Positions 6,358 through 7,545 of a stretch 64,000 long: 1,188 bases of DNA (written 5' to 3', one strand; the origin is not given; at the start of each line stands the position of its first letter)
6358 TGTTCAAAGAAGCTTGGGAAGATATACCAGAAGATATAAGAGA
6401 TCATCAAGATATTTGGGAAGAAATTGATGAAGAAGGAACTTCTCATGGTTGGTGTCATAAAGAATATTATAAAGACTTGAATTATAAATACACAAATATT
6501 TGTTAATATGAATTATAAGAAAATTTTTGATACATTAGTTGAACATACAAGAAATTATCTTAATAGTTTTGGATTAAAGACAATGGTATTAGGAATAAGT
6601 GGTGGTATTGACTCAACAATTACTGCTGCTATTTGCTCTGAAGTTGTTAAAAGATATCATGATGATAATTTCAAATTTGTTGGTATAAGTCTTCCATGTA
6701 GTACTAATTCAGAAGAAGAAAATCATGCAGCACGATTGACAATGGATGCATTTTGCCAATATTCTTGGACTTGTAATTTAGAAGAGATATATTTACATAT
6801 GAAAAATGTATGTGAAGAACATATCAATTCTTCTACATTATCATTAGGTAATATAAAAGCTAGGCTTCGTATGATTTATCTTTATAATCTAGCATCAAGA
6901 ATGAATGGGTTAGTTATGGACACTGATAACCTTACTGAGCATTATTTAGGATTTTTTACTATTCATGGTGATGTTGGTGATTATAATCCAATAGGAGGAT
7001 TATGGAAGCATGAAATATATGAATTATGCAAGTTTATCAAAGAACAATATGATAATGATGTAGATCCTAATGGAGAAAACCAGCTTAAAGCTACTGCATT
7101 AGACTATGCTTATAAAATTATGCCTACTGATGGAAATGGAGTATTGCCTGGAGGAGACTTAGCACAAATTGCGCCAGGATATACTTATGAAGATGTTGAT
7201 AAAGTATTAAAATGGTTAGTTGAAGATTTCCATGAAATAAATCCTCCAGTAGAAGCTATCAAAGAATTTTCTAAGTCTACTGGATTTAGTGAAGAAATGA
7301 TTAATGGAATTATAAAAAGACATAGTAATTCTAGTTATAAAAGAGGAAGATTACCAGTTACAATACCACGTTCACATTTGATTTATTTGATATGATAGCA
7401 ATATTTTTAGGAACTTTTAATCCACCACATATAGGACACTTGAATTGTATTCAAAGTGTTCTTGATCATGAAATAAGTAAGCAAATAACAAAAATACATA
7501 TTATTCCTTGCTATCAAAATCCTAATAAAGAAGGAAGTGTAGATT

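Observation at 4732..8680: Phage-encoded NAD+ synthesis module (IMPDH/GMPR-like, NadE, NMNAT) as a possible counter to NAD+-depleting defences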

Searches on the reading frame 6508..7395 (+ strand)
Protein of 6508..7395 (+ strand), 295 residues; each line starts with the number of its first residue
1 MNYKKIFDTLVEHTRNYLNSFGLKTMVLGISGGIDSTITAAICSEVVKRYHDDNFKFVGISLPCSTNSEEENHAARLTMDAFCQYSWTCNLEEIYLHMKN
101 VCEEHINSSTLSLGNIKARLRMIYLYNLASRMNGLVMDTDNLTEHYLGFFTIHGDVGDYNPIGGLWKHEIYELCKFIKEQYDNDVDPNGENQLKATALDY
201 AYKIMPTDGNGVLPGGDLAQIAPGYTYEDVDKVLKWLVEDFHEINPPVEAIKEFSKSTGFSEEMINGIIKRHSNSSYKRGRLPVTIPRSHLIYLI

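Call 3: search_protein_families(library=pfam, proteins=[window:6508-7395:+], max_evalue=0.1)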
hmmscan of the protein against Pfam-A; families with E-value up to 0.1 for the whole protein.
window:6508-7395:+ (295 aa): 1 family
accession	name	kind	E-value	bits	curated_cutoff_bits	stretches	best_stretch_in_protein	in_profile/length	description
PF02540.23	NAD_synthase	-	7.1e-43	146.9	21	1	8-279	3-239/242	NAD synthase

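Call 4: search_protein_families(library=ncbifam, proteins=[window:6508-7395:+], max_evalue=0.1)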
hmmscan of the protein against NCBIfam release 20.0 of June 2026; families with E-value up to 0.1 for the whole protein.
window:6508-7395:+ (295 aa): 11 families
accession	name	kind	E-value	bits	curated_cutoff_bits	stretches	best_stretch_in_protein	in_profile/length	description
NF010587.0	PRK13980.1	equivalog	5.6e-43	147.1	255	2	1-177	9-178/267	NAD+ synthase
TIGR00552.1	nadE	equivalog_domain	2.2e-37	128.6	63.65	1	3-177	2-174/251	NAD(+) synthase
NF001979.1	PRK00768.1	equivalog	5.8e-29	101.4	250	1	8-177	22-197/266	NAD(+) synthase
NF010588.0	PRK13981.1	equivalog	4.4e-25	88.1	479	1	4-283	266-520/546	NAD+ synthase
NF002048.0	PRK00876.1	subfamily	6.9e-19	67.8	313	2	112-177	172-238/330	NAD(+) synthase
NF002730.0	PRK02628.1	equivalog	1.7e-16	59.6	473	1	6-182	342-526/677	NAD(+) synthase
NF000848.1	PRK00074.1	equivalog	0.01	14.5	400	1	7-48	200-238/512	glutamine-hydrolyzing GMP synthase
NF003197.1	PRK04169.1-1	equivalog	0.024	14.5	260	0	62-114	81-133/228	heptaprenylglyceryl phosphate synthase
NF001138.1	PRK00143.1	equivalog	0.053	12.4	284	1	26-89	2-43/345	tRNA 2-thiouridine(34) synthase MnmA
TIGR01536.1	asn_synth_AEB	equivalog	0.066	12.2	267.1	1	28-81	257-306/517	asparagine synthase (glutamine-hydrolyzing)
TIGR00420.1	trmU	equivalog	0.098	11.5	236.95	0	25-107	2-77/351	tRNA 2-thiouridine(34) synthase MnmA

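Call 5: search_protein_families(library=phrogs, proteins=[window:6508-7395:+], max_evalue=0.01)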
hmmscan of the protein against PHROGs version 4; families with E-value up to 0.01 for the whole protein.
window:6508-7395:+ (295 aa): 2 families
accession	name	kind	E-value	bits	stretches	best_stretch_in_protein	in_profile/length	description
phrog_11189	-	other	1.7e-34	120.4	1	3-177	7-185/256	NAD synthetase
phrog_36784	-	other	9.5e-17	61.6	1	9-186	294-483/594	NAD synthetase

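Call 11: find_related_loci(query=window:6508-7395:+, collection=viral_contigs, flank=6000)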
Query window:6508-7395:+ (295 aa) in viral_contigs; peptide patterns used: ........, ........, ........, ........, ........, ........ (x = any residue, [..] = any of these).
4 stretches matched a pattern, but none encodes a relative of the query by tblastn (E <= 1e-3).

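Call 12: search_solved_structures(query=window:6508-7395:+, show_alignments=2)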
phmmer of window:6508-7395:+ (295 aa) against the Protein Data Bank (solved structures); distinct sequences matched with E-value up to 0.001: 23.
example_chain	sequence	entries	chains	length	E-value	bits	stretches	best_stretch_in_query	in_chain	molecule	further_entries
3p52_A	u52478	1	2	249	4.6e-22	81.8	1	1-183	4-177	NH(3)-dependent NAD(+) synthetase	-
4xfd_A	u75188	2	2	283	4.2e-20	75.3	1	16-177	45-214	NH(3)-dependent NAD(+) synthetase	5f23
1xng_A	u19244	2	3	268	2.4e-18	69.5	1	2-176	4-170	NH(3)-dependent NAD(+) synthetase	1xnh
3dpi_A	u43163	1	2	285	1.6e-17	66.8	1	14-177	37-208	NAD+ synthetase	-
5huh_A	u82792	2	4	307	1.6e-17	66.8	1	12-176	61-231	NH(3)-dependent NAD(+) synthetase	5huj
1ee1_A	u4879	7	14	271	1.1e-16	64.1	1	8-175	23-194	NH(3)-DEPENDENT NAD(+) SYNTHETASE | NAD SYNTHETASE | PROTEIN (NAD SYNTHETASE)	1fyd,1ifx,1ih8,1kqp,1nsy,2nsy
1wxe_A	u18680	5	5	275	1.7e-16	63.5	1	10-172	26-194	NH(3)-dependent NAD(+) synthetase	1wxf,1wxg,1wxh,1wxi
4q16_A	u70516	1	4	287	1.8e-16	63.4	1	15-173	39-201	NH(3)-dependent NAD(+) synthetase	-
2pz8_A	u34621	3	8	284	2.6e-16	62.9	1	11-169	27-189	NH(3)-dependent NAD(+) synthetase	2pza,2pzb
2e18_A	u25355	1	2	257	9.1e-16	61.1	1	7-177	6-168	NH(3)-dependent NAD(+) synthetase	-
3fiu_A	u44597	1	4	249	1.6e-15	60.2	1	20-178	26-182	NH(3)-dependent NAD(+) synthetase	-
3hmq_A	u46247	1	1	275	2.1e-15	59.9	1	11-169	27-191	NH(3)-dependent NAD(+) synthetase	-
6kv3_A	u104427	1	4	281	9.5e-15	57.7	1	10-177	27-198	NH(3)-dependent NAD(+) synthetase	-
3q4g_A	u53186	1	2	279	1.7e-14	56.9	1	17-177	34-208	NH(3)-dependent NAD(+) synthetase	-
5wp0_A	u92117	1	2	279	5.8e-14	55.2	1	19-174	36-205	NH(3)-dependent NAD(+) synthetase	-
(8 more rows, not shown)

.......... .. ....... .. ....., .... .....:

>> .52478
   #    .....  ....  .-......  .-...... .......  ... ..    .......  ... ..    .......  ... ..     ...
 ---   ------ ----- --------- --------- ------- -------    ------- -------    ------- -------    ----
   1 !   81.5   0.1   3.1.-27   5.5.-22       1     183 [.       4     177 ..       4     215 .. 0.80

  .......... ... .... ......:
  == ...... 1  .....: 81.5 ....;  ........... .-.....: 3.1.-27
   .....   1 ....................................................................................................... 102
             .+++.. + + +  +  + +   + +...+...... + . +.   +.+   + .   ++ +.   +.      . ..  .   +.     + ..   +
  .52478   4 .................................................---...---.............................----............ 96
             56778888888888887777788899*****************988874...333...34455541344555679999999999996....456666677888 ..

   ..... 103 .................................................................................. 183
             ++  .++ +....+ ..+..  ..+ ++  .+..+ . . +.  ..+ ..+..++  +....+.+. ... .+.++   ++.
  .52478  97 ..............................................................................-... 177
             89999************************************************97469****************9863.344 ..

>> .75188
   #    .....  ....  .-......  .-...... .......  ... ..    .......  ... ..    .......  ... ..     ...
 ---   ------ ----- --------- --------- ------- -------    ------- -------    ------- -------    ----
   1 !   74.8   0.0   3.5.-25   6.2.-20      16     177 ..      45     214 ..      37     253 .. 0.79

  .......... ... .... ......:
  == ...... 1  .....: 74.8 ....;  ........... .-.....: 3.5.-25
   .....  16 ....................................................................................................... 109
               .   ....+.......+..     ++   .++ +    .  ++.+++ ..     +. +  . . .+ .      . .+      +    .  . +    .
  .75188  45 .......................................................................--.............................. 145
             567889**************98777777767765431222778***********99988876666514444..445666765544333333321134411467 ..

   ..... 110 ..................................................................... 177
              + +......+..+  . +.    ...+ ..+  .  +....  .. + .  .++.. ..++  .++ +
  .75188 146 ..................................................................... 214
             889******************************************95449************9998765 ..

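Call 14: find_encoding_contigs(protein=window:6508-7395:+, flank=10000, max_places=6)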
Protein window:6508-7395:+ (295 aa): 8 contigs read that carry it; 6 places shown.
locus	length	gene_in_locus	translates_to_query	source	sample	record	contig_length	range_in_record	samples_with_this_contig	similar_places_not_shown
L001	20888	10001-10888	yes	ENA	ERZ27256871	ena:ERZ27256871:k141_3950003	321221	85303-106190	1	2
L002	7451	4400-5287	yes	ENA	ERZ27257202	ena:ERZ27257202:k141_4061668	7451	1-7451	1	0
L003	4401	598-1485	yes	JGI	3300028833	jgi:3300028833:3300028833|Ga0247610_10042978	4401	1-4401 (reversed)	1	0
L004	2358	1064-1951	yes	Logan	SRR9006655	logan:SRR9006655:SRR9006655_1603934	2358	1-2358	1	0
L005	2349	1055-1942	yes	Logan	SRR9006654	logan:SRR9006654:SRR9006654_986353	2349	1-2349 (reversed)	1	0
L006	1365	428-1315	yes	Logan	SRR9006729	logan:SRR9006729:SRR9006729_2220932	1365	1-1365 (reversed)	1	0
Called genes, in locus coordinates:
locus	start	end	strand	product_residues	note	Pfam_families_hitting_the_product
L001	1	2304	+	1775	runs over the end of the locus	-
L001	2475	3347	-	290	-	PF26809:Phage_T4_gp13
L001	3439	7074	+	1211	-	PF00270:DEAD (weak)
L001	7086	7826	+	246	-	-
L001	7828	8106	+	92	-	-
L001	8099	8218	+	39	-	-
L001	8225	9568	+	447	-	PF00478:IMPDH, PF01070:FMN_dh (weak)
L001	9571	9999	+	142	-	-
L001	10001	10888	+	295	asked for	PF02540:NAD_synthase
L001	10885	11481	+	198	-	PF01467:CTP_transf_like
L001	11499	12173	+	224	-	-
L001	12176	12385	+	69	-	-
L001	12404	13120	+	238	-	-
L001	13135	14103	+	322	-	-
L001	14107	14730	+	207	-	-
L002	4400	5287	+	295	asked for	PF02540:NAD_synthase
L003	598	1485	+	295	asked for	PF02540:NAD_synthase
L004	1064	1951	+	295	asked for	PF02540:NAD_synthase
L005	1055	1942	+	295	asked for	PF02540:NAD_synthase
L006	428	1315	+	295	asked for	PF02540:NAD_synthase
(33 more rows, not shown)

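Call 35: find_homologous_proteins(query=window:6508-7395:+, max_evalue=1e-10)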
Query window:6508-7395:+ (295 aa): 5688 proteins with E <= 1e-10 among 6117 candidates; the best 120 are listed.
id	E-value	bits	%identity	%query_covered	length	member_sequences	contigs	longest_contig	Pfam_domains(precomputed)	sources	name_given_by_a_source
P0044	2.5e-191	652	94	100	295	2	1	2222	PF02540.24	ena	-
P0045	1.1e-181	621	90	100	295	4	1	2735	PF02540.24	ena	-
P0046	9.4e-105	368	59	98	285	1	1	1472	PF02540.24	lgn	-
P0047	2.3e-102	360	57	98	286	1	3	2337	PF02540.24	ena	-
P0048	3.1e-102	360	57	98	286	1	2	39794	PF02540.24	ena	-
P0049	4.3e-102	359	57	98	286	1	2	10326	PF02540.24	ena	-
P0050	4.9e-102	359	57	98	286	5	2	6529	PF02540.24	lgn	-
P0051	5.5e-102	359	57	98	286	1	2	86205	PF02540.24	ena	-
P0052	6.0e-102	359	58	98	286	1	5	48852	PF02540.24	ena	-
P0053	1.3e-101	358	56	98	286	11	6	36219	PF02540.24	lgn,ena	-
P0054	1.4e-101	358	57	98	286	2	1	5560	PF02540.24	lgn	-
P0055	2.8e-101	357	56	98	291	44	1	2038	PF02540.24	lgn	-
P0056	4.2e-101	356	56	98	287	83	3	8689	PF02540.24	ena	-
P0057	6.4e-101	355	56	98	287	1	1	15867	PF02540.24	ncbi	-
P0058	1.3e-100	355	56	98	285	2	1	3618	PF02540.24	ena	-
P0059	1.6e-100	354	56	98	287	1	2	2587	PF02540.24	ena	-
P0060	5.1e-100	353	57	98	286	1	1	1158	PF02540.24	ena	-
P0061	6.3e-100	352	56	98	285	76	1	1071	PF02540.24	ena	-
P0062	7.3e-100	352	57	98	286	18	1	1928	PF02540.24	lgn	-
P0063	7.9e-100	352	55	98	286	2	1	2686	PF02540.24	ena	-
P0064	8.6e-100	352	55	98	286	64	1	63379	PF02540.24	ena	-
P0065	9.9e-100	352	55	98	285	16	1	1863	PF02540.24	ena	-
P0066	1.4e-99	351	57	98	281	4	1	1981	PF02540.24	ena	-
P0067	1.9e-99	351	58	98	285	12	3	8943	PF02540.24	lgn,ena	-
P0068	2.1e-99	351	56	98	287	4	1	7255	PF02540.24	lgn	-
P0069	2.2e-99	350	58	98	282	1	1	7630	PF02540.24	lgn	-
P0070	2.6e-99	350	57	98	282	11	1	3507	PF02540.24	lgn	-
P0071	3.0e-99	350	58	98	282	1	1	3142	PF02540.24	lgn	-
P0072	3.1e-99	350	58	98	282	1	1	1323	PF02540.24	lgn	-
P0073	3.3e-99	350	57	98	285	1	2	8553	PF02540.24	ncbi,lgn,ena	-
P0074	3.7e-99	350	57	98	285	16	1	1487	PF02540.24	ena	-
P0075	4.2e-99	350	57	98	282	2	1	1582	PF02540.24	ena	-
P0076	4.4e-99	349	57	98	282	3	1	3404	PF02540.24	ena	-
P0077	5.2e-99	349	57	98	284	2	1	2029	PF02540.24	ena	-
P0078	6.8e-99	349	57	98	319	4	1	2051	PF02540.24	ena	-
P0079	7.8e-99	349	56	98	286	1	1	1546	PF02540.24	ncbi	-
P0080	8.6e-99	349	55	98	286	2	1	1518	PF02540.24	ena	-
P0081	9.6e-99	348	57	98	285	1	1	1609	PF02540.24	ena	-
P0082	1.0e-98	348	55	98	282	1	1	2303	PF02540.24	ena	-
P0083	1.0e-98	348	57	98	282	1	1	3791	PF02540.24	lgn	-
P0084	1.0e-98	348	56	98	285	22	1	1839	PF02540.24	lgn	-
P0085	2.8e-98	347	55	98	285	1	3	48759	PF02540.24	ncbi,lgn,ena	-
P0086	3.1e-98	347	56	98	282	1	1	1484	PF02540.24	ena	-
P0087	3.3e-98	347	57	98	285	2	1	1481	PF02540.24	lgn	-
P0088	3.5e-98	347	56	98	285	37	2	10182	PF02540.24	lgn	-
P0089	3.6e-98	346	57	98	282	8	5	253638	PF02540.24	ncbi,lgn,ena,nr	ncbi:MAG: NAD(+) synthase [Prevotella sp.]|nr:NAD(+) synthase [Prevotella sp.]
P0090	3.9e-98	346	55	98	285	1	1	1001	PF02540.24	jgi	jgi:NAD+ synthetase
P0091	4.2e-98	346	56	98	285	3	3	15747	PF02540.24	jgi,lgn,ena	jgi:NAD+ synthetase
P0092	4.2e-98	346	56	98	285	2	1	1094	PF02540.24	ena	-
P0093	4.4e-98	346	57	98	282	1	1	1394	PF02540.24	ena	-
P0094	4.6e-98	346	55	98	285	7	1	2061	PF02540.24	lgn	-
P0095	5.2e-98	346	57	98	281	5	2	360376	PF02540.24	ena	-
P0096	6.0e-98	346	57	98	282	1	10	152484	PF02540.24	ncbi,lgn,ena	-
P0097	6.0e-98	346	55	98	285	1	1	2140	PF02540.24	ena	-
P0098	6.5e-98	346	56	98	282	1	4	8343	PF02540.24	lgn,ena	-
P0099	7.0e-98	346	55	98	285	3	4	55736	PF02540.24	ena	-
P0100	7.3e-98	345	56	98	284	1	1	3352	PF02540.24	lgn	-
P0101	7.4e-98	345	55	98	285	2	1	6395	PF02540.24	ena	-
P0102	7.6e-98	345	55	98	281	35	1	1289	PF02540.24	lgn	-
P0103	8.6e-98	345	55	98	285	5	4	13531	PF02540.24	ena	-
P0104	8.7e-98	345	57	98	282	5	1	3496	PF02540.24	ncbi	-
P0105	9.4e-98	345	55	98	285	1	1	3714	PF02540.24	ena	-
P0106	9.7e-98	345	56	98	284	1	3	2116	PF02540.24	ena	-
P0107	1.1e-97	345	57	98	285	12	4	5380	PF02540.24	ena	-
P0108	1.1e-97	345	57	98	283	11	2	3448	PF02540.24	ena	-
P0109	1.1e-97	345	57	98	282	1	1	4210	PF02540.24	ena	-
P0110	1.2e-97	345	57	98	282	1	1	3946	PF02540.24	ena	-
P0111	1.5e-97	344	55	98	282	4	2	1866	PF02540.24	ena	-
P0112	1.5e-97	344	55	98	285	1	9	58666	PF02540.24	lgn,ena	-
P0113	1.6e-97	344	56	98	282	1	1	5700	PF02540.24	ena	-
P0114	1.6e-97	344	56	98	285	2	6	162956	PF02540.24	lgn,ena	-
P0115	1.6e-97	344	56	98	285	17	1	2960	PF02540.24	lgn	-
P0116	1.7e-97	344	56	98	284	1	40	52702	PF02540.24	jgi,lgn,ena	jgi:NAD+ synthetase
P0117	1.9e-97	344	55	98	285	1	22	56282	PF02540.24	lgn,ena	-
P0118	2.2e-97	344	56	98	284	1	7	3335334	PF02540.24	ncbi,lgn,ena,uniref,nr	ncbi:NAD(+) synthase [Prevotella sp. E15-22]|uniref:NAD(+) synthase n=1 Tax=Prevotella sp. E15-22 Ta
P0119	2.3e-97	344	56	98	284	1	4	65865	PF02540.24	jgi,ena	jgi:NAD+ synthetase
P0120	2.4e-97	344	55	98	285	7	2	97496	PF02540.24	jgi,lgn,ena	-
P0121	2.4e-97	344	56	98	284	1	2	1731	PF02540.24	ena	-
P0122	2.6e-97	344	56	98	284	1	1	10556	PF02540.24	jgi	jgi:NAD+ synthetase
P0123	3.5e-97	343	56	98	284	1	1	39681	PF02540.24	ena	-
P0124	3.7e-97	343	56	98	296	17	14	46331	PF02540.24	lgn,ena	-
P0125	3.8e-97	343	57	98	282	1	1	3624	PF02540.24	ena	-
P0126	3.9e-97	343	57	98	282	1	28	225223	PF02540.24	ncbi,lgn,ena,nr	ncbi:MAG: NAD(+) synthase [Prevotella sp.]|nr:NAD(+) synthase [Prevotella sp.]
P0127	4.2e-97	343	56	99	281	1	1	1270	PF02540.24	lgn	-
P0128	4.2e-97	343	56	98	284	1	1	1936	PF02540.24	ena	-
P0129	4.9e-97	343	55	98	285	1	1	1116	PF02540.24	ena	-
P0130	5.3e-97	343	55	98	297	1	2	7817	PF02540.24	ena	-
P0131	5.5e-97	343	56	98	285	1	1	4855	PF02540.24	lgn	-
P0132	5.7e-97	343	56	98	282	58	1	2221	PF02540.24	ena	-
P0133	5.8e-97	343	57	98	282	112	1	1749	PF02540.24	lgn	-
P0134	6.5e-97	342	56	98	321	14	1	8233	PF02540.24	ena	-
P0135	6.9e-97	342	55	98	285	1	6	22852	PF02540.24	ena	-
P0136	7.1e-97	342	57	98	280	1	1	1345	PF02540.24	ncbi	-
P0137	7.5e-97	342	56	98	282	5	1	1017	PF02540.24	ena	-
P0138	8.9e-97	342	54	98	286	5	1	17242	PF02540.24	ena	-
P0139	1.2e-96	341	54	98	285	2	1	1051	PF02540.24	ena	-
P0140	1.3e-96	341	56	98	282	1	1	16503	PF02540.24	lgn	-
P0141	1.4e-96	341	55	98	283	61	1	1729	PF02540.24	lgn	-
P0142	1.5e-96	341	54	98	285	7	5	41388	PF02540.24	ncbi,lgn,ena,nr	ncbi:MAG: NAD(+) synthase [Prevotella sp.]|nr:NAD(+) synthase [Prevotella sp.]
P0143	2.2e-96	341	55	98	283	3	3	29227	PF02540.24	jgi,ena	-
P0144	2.5e-96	340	55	98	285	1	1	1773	PF02540.24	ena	-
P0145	2.9e-96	340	55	98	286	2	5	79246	PF02540.24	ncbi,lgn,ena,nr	ncbi:MAG: NAD(+) synthase [Muribaculaceae bacterium]|nr:NAD(+) synthase [Muribaculaceae bacterium]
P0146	2.9e-96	340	55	98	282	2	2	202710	PF02540.24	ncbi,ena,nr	ncbi:MAG: NAD(+) synthase [Prevotella sp.]|nr:NAD(+) synthase [Prevotella sp.]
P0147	3.0e-96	340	56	98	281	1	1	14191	PF02540.24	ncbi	-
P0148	3.3e-96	340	57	98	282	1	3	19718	PF02540.24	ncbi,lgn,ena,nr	ncbi:MAG: NAD(+) synthase [Prevotella sp.]|nr:NAD(+) synthase [Prevotella sp.]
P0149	4.2e-96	340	54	98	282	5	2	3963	PF02540.24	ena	-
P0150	5.4e-96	339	56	97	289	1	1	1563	PF02540.24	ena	-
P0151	5.8e-96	339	54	98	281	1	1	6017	PF02540.24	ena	-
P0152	6.1e-96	339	57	98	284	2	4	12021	PF02540.24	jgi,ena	jgi:NAD+ synthetase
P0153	6.1e-96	339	54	98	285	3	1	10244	PF02540.24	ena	-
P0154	6.2e-96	339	55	98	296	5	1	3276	PF02540.24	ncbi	-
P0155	6.7e-96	339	56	98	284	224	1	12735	PF02540.24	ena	-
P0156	1.0e-95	338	55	98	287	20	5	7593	PF02540.24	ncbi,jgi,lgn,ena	-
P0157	1.0e-95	338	56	98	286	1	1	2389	PF02540.24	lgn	-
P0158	1.2e-95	338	55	98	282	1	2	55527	PF02540.24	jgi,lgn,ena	-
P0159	1.2e-95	338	55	98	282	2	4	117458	PF02540.24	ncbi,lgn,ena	-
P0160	1.4e-95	338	54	98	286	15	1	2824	PF02540.24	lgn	-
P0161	1.5e-95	338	54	98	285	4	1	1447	PF02540.24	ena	-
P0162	1.5e-95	338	55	98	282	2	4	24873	PF02540.24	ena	-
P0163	1.6e-95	338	55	98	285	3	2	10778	PF02540.24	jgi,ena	-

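Call 37: search_dna_similar(query=window:6508-7395:+, collection=phages, mode=protein, max_rows=40)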
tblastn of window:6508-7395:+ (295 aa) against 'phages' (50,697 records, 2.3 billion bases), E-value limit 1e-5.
Records with a match: 46; places in all: 46; records where one place covers at least 80% of the query: 9.
Best place of each record, by identity: <60% 46.
By first word of the organism name: Bacteriophage 11; uncultured 6; Synechococcus 6; Listeria 5; Marine 3; Pelagibacter 2; Staphylococcus 2; Bacillus 2; Prochlorococcus 2; Agrobacterium 2; and 4 more.
By host as written in the record: - 20; Listeria monocytogenes 5; Synechococcus sp. WH8109 3; Candidatus Pelagibacter ubique HTCC1062 2; Synechococcus str. WH8109 2; Staphylococcus aureus 2; Bacillus megaterium str. ATCC 43725 2; Prochlorococcus sp. MIT9515 2; and 6 more.
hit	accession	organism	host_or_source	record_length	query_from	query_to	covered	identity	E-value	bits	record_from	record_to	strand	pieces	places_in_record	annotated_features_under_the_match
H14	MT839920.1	Bacteriophage sp.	human fecal samples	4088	1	288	98%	42.2%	2e-59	209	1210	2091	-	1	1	record has no annotation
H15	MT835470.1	Bacteriophage sp.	human fecal samples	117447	1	288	98%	36.9%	1e-48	179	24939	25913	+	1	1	record has no annotation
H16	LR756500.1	uncultured phage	metagenomic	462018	1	291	99%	35.6%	2e-36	143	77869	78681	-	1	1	record has no annotation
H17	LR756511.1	uncultured phage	metagenomic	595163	3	279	94%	28.2%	2e-15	82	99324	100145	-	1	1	record has no annotation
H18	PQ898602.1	Synechococcus phage S-SCSM2R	Synechococcus sp. WH7803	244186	2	283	96%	25.2%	5e-14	78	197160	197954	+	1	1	NAD(+) synthase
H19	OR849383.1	Listeria phage LM 4-14-1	Listeria monocytogenes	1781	11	256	83%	28.6%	7e-18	89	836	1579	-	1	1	record has no annotation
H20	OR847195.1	Listeria phage LM 4-11-1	Listeria monocytogenes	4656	11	256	83%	28.6%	9e-18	89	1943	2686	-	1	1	record has no annotation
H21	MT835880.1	Bacteriophage sp.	human fecal samples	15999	22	283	89%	24.3%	5e-8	60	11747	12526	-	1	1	record has no annotation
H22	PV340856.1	Synechococcus phage Sf-FS3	Synechococcus sp. WH8102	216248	2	255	86%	25.0%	6e-13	75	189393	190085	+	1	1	NH(3)-dependent NAD(+) synthetase | sugar O-methyltransferase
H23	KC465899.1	Pelagibacter phage HTVC008M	Candidatus Pelagibacter ubique HTCC1062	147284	4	235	79%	27.2%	1e-15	82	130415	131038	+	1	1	NH(3)-dependent NAD+ synthetase NadE | carbamoyltransferase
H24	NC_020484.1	Pelagibacter phage HTVC008M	Candidatus Pelagibacter ubique HTCC1062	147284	4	235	79%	27.2%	1e-15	82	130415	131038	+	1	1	NAD synthetase | Nol-like carbamoyltransferase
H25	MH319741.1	Marine virus AG-345-E15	single cell amplified by WGA-X; seawater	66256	2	196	66%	31.1%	2e-17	88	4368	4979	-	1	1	record has no annotation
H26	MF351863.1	Synechococcus phage Bellamy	Synechococcus str. WH8109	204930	16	212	67%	30.2%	3e-15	82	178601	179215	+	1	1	225: NadE-like protein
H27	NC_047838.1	Synechococcus phage Bellamy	Synechococcus str. WH8109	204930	16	212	67%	30.2%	3e-15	82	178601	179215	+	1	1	225: NAD synthetase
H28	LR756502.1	uncultured phage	metagenomic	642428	26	236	72%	28.0%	5e-12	72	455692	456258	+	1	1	record has no annotation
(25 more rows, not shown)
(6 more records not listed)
